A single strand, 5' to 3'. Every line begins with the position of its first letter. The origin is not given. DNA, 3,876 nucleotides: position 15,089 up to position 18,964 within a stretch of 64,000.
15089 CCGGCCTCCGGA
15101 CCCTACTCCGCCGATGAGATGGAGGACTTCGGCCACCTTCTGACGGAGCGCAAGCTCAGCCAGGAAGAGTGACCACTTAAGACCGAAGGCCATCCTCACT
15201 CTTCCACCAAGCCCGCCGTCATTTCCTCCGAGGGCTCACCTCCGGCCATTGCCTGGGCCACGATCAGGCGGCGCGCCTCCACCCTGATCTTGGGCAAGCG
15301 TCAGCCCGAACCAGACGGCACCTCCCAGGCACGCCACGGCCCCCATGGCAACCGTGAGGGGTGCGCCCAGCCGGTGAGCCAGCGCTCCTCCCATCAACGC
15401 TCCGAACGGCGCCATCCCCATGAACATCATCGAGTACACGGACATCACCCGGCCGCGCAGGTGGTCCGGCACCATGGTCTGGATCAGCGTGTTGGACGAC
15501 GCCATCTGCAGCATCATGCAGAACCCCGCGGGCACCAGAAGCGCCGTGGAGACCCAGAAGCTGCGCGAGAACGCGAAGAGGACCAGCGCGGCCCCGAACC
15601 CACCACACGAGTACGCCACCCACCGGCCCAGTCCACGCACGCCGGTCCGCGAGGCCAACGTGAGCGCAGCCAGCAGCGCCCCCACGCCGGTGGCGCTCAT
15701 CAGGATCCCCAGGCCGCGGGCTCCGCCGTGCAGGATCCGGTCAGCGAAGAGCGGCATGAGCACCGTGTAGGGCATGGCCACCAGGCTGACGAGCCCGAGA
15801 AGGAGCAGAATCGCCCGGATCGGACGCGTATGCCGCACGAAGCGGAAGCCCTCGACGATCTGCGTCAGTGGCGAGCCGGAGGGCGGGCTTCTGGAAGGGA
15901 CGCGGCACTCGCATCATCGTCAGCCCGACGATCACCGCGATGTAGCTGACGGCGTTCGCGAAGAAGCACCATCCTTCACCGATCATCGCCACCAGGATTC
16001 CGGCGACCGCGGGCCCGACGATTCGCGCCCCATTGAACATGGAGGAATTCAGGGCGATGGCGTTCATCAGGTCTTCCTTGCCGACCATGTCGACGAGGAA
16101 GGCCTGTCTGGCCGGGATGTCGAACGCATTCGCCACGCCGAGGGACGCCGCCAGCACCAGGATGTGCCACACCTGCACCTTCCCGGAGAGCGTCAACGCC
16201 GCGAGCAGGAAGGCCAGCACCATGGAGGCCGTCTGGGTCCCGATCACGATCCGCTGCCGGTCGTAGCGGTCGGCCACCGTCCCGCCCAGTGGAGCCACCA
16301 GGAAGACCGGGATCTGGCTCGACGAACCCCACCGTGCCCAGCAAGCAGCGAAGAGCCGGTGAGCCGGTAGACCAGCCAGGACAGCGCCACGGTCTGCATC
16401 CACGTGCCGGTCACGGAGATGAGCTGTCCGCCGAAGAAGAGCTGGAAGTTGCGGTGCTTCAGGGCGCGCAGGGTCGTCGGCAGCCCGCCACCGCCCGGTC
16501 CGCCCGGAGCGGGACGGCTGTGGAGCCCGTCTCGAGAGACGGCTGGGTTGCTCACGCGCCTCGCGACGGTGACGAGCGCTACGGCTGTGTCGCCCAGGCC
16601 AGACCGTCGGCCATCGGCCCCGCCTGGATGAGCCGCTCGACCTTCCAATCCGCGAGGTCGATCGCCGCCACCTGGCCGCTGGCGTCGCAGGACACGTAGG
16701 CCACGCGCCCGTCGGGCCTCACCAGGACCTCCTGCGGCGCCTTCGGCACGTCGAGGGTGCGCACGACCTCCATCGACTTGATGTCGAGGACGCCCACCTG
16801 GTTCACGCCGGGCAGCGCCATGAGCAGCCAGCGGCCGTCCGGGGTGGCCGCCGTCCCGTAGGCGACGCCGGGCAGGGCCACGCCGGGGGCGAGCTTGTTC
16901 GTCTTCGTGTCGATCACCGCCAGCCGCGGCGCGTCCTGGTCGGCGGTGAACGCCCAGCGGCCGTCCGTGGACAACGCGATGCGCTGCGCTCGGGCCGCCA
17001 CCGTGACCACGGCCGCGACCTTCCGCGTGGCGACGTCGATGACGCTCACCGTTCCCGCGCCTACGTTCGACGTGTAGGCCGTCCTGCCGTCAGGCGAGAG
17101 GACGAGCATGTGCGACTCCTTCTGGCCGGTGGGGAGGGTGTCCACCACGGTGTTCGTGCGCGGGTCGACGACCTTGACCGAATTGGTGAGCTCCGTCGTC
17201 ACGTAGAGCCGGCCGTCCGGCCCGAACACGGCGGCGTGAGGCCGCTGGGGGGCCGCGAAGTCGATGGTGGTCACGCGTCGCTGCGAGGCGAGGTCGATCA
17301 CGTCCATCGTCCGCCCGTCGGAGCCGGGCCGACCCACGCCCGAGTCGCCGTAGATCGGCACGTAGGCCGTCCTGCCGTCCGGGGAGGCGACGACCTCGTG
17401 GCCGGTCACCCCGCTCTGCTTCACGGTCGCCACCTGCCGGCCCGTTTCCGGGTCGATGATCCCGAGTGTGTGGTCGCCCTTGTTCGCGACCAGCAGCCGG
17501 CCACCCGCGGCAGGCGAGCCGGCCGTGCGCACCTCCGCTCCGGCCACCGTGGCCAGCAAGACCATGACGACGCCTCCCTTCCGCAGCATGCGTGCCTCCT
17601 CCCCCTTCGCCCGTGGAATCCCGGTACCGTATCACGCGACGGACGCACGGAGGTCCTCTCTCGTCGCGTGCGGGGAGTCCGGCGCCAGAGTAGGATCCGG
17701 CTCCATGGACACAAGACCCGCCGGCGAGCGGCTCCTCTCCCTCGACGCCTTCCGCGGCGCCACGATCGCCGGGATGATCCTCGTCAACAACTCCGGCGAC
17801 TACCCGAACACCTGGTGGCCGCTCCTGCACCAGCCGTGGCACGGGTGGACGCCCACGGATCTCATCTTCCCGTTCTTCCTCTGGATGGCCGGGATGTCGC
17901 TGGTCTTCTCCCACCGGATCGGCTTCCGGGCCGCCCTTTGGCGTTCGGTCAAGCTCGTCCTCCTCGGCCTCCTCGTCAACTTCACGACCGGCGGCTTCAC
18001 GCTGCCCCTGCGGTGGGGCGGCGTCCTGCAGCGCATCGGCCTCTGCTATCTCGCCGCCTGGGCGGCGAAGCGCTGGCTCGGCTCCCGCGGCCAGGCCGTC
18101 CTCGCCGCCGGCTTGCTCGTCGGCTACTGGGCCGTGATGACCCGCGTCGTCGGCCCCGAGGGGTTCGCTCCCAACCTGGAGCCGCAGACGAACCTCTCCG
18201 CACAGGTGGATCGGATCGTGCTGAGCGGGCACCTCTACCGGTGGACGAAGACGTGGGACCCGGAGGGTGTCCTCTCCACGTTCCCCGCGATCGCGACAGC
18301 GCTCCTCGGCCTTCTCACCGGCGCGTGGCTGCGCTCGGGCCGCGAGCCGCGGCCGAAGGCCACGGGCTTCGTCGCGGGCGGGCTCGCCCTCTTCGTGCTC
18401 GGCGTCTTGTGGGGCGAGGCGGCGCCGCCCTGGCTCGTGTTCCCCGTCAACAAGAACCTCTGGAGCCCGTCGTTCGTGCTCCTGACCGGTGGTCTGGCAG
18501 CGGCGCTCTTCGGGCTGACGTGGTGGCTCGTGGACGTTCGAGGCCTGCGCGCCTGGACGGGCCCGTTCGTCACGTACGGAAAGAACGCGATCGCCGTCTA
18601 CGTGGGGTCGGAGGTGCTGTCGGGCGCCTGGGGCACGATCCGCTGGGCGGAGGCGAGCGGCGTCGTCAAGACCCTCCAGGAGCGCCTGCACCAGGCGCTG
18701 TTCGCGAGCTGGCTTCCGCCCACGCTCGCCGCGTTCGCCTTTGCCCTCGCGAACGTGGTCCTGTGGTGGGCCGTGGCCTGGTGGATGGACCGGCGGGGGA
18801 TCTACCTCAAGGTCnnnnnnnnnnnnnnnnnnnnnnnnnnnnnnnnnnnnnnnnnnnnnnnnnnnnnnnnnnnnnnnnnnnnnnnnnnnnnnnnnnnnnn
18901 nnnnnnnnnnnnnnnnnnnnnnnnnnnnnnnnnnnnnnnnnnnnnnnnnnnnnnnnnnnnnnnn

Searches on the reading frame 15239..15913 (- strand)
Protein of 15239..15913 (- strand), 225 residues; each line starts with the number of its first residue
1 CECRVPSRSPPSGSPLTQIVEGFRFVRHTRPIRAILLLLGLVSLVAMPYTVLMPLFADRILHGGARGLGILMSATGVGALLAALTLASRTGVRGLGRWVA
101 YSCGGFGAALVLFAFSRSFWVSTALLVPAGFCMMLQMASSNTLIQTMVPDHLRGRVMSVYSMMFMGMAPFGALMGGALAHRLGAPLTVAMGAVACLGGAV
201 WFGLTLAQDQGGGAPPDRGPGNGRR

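Call 73: search_protein_families(library=pfam, proteins=[window:15239-15913:-], max_evalue=0.0001)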
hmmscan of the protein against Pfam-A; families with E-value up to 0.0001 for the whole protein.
window:15239-15913:- (225 aa): 2 families
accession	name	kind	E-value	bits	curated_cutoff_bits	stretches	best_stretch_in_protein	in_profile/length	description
PF05977.19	MFS_3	-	1.3e-23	83.7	27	1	13-200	201-388/524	Transmembrane secretion effector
PF07690.21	MFS_1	-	4.6e-12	46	33.4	1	38-203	4-172/347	Major Facilitator Superfamily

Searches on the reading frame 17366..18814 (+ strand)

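Call 57: search_protein_families(library=pfam, proteins=[window:17366-18814:+], max_evalue=0.0001)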
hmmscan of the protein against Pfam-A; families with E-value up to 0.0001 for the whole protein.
window:17366-18814:+ (483 aa): 1 family
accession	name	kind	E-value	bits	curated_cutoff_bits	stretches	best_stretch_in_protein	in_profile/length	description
PF07786.18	HGSNAT_cat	-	9.6e-10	38.8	22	1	122-265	1-147/222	Heparan-alpha-glucosaminide N-acetyltransferase, catalytic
